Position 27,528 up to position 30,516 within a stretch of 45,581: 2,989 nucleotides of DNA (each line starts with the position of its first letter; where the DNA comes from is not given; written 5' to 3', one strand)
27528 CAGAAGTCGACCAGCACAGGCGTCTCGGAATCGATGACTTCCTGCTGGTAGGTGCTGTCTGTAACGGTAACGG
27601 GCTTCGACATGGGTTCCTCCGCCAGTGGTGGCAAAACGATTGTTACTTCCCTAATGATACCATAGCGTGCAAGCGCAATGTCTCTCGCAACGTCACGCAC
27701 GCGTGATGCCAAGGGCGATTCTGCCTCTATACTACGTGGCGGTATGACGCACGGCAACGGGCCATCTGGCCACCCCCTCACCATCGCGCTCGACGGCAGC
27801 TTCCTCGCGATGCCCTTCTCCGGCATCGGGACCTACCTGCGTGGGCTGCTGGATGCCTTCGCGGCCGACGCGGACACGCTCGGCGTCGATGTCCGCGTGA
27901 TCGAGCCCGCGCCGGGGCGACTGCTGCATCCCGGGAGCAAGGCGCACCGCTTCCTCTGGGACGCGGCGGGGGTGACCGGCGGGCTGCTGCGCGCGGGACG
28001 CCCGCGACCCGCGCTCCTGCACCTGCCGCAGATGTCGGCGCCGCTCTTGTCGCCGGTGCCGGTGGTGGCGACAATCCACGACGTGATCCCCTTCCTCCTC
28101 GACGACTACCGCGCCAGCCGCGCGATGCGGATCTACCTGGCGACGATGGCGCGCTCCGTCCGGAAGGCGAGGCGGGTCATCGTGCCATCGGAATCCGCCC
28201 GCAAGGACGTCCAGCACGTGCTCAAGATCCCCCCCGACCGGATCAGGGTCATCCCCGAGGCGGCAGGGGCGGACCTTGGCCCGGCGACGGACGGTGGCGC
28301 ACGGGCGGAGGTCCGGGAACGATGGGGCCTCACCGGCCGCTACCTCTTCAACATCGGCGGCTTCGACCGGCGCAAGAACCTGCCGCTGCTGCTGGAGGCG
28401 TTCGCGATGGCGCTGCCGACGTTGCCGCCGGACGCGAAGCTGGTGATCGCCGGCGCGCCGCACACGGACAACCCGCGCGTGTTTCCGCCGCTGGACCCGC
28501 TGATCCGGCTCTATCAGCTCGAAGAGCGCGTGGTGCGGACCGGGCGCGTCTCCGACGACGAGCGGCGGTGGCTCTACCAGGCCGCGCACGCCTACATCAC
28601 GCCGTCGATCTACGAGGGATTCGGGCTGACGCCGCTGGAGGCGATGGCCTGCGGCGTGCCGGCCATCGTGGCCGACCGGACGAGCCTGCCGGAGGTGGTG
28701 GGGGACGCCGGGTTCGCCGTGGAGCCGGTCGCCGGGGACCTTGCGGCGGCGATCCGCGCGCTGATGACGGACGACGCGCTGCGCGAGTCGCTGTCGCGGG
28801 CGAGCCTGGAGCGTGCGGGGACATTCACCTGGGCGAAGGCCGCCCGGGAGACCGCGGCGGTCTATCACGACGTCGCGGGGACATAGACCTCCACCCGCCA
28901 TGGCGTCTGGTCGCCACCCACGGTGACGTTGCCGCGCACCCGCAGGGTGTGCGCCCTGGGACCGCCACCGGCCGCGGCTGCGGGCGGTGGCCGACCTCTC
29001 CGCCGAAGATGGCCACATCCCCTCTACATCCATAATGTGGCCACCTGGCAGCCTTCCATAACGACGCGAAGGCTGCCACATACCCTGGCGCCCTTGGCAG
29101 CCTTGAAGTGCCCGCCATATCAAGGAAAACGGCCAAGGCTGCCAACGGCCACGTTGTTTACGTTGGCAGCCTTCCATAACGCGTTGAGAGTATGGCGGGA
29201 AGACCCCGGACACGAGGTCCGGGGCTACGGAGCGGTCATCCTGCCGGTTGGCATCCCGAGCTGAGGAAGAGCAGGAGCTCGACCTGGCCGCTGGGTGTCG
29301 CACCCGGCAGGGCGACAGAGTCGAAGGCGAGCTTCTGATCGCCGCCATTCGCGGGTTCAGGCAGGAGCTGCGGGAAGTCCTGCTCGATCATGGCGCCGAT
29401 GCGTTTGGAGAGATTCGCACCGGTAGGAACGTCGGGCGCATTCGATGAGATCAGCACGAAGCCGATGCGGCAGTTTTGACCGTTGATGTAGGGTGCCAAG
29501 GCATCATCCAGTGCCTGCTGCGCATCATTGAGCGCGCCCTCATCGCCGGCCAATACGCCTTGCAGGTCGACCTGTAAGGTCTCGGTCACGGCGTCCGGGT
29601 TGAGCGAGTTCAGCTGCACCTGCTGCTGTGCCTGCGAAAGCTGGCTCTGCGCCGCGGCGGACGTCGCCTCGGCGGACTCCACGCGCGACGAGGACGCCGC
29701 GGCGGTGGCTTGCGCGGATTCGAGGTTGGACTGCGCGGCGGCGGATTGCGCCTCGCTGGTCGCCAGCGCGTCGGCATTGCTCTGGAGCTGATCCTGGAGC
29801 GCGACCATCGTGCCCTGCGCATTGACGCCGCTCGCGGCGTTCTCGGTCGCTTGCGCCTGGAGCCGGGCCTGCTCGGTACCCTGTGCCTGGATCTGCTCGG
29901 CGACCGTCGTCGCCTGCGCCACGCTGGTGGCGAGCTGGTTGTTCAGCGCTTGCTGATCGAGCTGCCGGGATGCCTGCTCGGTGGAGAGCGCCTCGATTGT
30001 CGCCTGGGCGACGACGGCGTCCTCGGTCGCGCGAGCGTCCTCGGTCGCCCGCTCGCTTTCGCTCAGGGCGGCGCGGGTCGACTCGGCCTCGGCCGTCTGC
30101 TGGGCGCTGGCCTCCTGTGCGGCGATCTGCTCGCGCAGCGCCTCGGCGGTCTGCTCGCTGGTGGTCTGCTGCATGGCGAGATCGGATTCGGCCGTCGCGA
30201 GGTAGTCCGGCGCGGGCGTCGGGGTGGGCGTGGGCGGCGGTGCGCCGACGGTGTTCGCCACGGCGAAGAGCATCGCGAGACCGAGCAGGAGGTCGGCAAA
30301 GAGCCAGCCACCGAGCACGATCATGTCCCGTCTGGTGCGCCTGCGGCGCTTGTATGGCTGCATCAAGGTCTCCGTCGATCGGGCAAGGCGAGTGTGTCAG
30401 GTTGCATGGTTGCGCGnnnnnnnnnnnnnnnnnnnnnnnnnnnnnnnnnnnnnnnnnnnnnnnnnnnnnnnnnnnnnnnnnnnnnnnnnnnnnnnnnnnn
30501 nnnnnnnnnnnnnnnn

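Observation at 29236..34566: Divergent three-gene module of unrecognisable families: candidate uncharacterised envelope-spanning system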

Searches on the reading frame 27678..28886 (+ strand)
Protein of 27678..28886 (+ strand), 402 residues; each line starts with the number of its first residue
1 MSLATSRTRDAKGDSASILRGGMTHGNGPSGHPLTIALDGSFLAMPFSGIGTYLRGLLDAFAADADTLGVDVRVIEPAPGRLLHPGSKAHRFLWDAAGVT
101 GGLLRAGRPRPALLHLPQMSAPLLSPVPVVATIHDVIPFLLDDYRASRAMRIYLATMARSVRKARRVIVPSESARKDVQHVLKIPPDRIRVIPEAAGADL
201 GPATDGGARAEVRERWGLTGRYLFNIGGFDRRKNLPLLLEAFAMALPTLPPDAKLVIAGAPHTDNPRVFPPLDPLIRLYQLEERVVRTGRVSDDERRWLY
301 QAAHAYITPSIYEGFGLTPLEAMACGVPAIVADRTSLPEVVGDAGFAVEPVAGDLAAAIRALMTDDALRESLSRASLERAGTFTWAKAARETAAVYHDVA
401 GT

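Call 47: search_protein_families(library=pfam, proteins=[window:27678-28886:+], max_evalue=0.00001)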
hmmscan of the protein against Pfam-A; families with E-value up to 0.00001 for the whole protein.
window:27678-28886:+ (402 aa): 6 families
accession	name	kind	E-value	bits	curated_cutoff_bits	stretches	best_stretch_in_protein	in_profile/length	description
PF00534.26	Glycos_transf_1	-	2e-31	109.2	26.4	1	219-376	14-169/172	Glycosyl transferases group 1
PF13692.12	Glyco_trans_1_4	-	3.9e-26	92.4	27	1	222-365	3-142/142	Glycosyl transferases group 1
PF13439.12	Glyco_transf_4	-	2.4e-16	60.6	28.5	1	48-193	2-163/170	Glycosyltransferase Family 4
PF20706.3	GT4-conflict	-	5.7e-11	42.5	26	1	230-364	209-356/385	Family 4 Glycosyltransferase in conflict systems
PF13579.12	Glyco_trans_4_4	-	9.2e-09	36.3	29.7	1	64-193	34-156/158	Glycosyl transferase 4-like domain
PF13524.12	Glyco_trans_1_2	-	3.9e-07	30.5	25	1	249-390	12-140/144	Glycosyl transferase-like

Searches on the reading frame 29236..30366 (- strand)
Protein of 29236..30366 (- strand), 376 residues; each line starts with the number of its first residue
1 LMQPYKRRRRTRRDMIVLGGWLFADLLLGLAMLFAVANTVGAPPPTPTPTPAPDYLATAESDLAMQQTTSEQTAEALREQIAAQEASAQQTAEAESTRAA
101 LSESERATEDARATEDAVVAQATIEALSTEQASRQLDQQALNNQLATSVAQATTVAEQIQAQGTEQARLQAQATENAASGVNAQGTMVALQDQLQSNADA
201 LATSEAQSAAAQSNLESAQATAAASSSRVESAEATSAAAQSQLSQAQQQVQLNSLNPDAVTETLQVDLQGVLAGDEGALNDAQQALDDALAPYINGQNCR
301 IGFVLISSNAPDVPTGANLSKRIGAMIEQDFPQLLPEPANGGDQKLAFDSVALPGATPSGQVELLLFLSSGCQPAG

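Call 6: search_protein_families(library=pfam, proteins=[window:29236-30366:-], max_evalue=1)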
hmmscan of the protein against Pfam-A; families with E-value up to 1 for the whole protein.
window:29236-30366:- (376 aa): 0 families

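Call 7: search_protein_families(library=padloc, proteins=[window:29236-30366:-], max_evalue=1)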
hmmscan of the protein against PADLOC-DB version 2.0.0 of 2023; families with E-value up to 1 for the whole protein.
window:29236-30366:- (376 aa): 3 families
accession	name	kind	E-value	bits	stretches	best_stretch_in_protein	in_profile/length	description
PDLC02668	DndD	-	0.1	9.5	1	62-252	311-492/659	DndD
PDLC00551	JetC2|JetC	-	0.16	7.7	1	71-268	792-990/1365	DUF3584 domain; MukB-like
PDLC00580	JetC3|JetC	-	0.81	5.8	1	70-250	630-842/1068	DUF3584 domain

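Call 8: search_protein_families(library=ncbifam, proteins=[window:29236-30366:-], max_evalue=1)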
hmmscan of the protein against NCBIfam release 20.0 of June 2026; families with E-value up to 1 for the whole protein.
window:29236-30366:- (376 aa): 6 families
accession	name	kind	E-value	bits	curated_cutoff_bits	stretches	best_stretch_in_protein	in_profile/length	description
TIGR02168.1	SMC_prok_B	equivalog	0.00085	17.2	567.35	1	59-268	733-951/1181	chromosome segregation protein SMC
NF011511.0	PRK14949.1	equivalog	0.0095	14.3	1016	1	58-283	371-586/984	DNA polymerase III subunits gamma and tau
TIGR02169.1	SMC_prok_A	equivalog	0.036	11.7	729.4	1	66-266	753-959/1165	chromosome segregation protein SMC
NF005942.0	PRK07994.1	equivalog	0.049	12.6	613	1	69-321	369-614/655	DNA polymerase III subunit gamma/tau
NF041378.1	XopZ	subfamily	0.31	8.9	1300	1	64-294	135-374/1292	XopZ family type III secretion system effector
NF002572.0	PRK02224.1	equivalog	0.52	8.5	1087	1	61-248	261-447/888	DNA double-strand break repair ATPase Rad50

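Call 12: find_homologous_proteins(query=window:29236-30366:-)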
Query window:29236-30366:- (376 aa): 181 proteins with E <= 0.001 among 8000 candidates; the best 120 are listed.
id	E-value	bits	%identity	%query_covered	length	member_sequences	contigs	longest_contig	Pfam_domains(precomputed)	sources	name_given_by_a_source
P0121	1.5e-170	585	78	100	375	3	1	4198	-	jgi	jgi:hypothetical protein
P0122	2.3e-170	584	78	100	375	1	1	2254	-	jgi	jgi:hypothetical protein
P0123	1.9e-159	548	78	96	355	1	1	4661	-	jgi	jgi:hypothetical protein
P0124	1.1e-153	529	73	99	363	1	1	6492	-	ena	-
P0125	1.8e-146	506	72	96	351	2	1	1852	-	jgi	jgi:hypothetical protein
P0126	1.5e-136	473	67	100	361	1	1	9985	-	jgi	jgi:hypothetical protein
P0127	3.4e-136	472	67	100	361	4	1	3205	-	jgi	jgi:hypothetical protein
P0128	4.0e-136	472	66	100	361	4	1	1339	-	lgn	-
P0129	3.8e-135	469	67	99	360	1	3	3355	-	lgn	-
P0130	3.9e-134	465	66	100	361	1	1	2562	-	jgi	-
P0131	7.1e-134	464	66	100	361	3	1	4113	-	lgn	-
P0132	1.3e-132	460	65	100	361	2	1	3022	-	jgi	jgi:hypothetical protein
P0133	2.2e-132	460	66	100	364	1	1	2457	-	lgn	-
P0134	2.1e-130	453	63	99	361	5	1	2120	-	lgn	-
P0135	3.4e-129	449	63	99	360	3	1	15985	-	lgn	-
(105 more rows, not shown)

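Call 35: predict_structure(alignment_id=A4)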
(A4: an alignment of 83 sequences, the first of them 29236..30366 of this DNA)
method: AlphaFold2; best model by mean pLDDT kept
length: 376 residues; sequences in the alignment: 83
mean_pLDDT: 79.3   pTM: 0.41
mean pLDDT of the five models: 79.3, 78.6, 78.1, 75.2, 74.4
residues with pLDDT >= 90: 110; 70-90: 182; 50-70: 81; < 50: 3
segments of 3 or more residues with pLDDT < 50: none
pLDDT, mean of each block of 10 residues (from residue 1): 60 58 76 64 61 69 79 80 78 77 81 75 67 58 70 72 75 71 66 78 78 78 75 71 71 84 98 98 98 96 97 97 98 92 94 91 97 91
secondary structure, 60 per line:
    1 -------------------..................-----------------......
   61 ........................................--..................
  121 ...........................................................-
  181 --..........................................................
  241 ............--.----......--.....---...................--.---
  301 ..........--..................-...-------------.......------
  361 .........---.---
elements in order: H20-37 H55-100 H103-179 H183-252 E260-265 H268-272 H276-294 E301-310 H313-330 E348-354 E361-369

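Call 37: fold_search(model_id=the predicted structure, library=pdb)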
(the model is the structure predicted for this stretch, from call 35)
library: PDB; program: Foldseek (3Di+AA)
matches with E <= 10: 746; with E <= 0.001: 0
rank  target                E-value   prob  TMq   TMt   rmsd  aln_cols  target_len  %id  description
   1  2btu_B                8.5e-03  0.85  0.18  0.20   6.3       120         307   11  Crystal structure of Phosphoribosylformylglycinamidine cyclo-ligase from Bacillus Anthracis at 2.3A resolution. (released 2006-08-23)
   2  3d01_I                1.1e-02  0.95  0.18  0.36   7.1       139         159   12  Crystal structure of the protein Atu1372 with unknown function from Agrobacterium tumefaciens (released 2008-07-01)
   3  8yku                  1.3e-02  0.93  0.18  0.21   6.2       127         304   19  PaThiL in complex with AMP-PNP and TMP (released 2024-08-07)
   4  5hy4_D                1.3e-02  0.93  0.18  0.20   7.1       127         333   13  Structure-function analysis of functionally diverse members of the cyclic amide hydrolase family of Toblerone fold enz (released 2017-02-01)
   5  6qvp_E                1.3e-02  0.92  0.17  0.45   8.1       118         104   10  Crystal structure of the peptidoglycan-binding domain of SiiA from Salmonella enterica (released 2019-08-28)
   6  9bk9_E                1.5e-02  0.91  0.17  0.37   6.1       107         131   15  Crystal structure of Rid family protein PA0814 from Pseudomonas aeruginosa (released 2024-09-04)
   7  9bki_D                1.7e-02  0.94  0.20  0.42  11.7       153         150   11  Crystal structure of Rid family protein ACIAD3089 from Acinetobacter baylyi in C2 space group (released 2024-09-04)
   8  3d01_F                1.7e-02  0.94  0.18  0.37   7.1       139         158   12  Crystal structure of the protein Atu1372 with unknown function from Agrobacterium tumefaciens (released 2008-07-01)
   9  9bk9_A                1.7e-02  0.89  0.18  0.41   6.9       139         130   14  Crystal structure of Rid family protein PA0814 from Pseudomonas aeruginosa (released 2024-09-04)
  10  5hy2_A                1.8e-02  0.60  0.15  0.16   7.5       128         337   13  Structure-function analysis of functionally diverse members of the cyclic amide hydrolase family of Toblerone fold enz (released 2017-02-01)
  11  9bk9_C                2.0e-02  0.91  0.18  0.42   6.5       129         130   14  Crystal structure of Rid family protein PA0814 from Pseudomonas aeruginosa (released 2024-09-04)
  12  3d01_E                2.0e-02  0.91  0.16  0.33   6.7       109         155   15  Crystal structure of the protein Atu1372 with unknown function from Agrobacterium tumefaciens (released 2008-07-01)
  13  1com_B                2.2e-02  0.96  0.18  0.47   5.4       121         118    7  THE MONOFUNCTIONAL CHORISMATE MUTASE FROM BACILLUS SUBTILIS: STRUCTURE DETERMINATION OF CHORISMATE MUTASE AND ITS COMP (released 1994-06-22)
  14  6qvp_A                2.2e-02  0.84  0.17  0.43   8.1       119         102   11  Crystal structure of the peptidoglycan-binding domain of SiiA from Salmonella enterica (released 2019-08-28)
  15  3m84_A                2.3e-02  0.84  0.18  0.20   6.1       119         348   13  Crystal Structure of Phosphoribosylaminoimidazole Synthetase from Francisella tularensis (released 2010-07-14)
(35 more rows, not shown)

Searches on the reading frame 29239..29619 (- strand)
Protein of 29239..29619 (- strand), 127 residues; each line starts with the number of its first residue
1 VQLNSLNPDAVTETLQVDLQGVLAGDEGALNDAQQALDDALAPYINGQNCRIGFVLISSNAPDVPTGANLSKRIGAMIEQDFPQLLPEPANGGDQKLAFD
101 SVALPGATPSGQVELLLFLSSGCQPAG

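Call 40: search_solved_structures(query=A6, max_evalue=10, show_alignments=3)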
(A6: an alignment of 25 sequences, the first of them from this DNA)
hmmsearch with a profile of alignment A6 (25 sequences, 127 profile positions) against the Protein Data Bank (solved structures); distinct sequences matched with E-value up to 10: 1.
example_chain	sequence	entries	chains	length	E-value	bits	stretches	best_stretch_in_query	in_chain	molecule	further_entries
2w7a_A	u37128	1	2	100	1.4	12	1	61-90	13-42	LINE-1 ORF1P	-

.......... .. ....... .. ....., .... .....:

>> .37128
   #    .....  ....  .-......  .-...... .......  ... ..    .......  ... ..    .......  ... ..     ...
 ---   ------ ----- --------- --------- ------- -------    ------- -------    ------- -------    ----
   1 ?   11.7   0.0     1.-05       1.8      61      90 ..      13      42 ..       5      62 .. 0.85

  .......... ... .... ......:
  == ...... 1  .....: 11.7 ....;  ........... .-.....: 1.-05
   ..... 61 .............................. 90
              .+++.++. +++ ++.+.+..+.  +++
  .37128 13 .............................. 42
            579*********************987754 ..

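Call 41: search_protein_families(library=pfam, alignment_id=A6, max_evalue=10)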
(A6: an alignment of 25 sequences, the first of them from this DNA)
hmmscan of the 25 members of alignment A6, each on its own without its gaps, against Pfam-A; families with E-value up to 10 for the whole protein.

A. member 1, seq(127 aa): 0 families

B. families by the number of members that match (of 25 scanned): 6 families
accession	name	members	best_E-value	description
PF23944.1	DUF7278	2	0.12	Profilin-like domain of unknown function (DUF7278)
PF13344.12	Hydrolase_6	1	0.014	Haloacid dehalogenase-like hydrolase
PF24668.1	KH_Vigilin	1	0.024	Vigilin KH domain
PF00692.24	dUTPase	1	0.037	dUTPase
PF02994.20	Transposase_22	1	0.17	L1 transposable element RBD-like domain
PF19731.4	DUF6222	1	0.17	Family of unknown function (DUF6222)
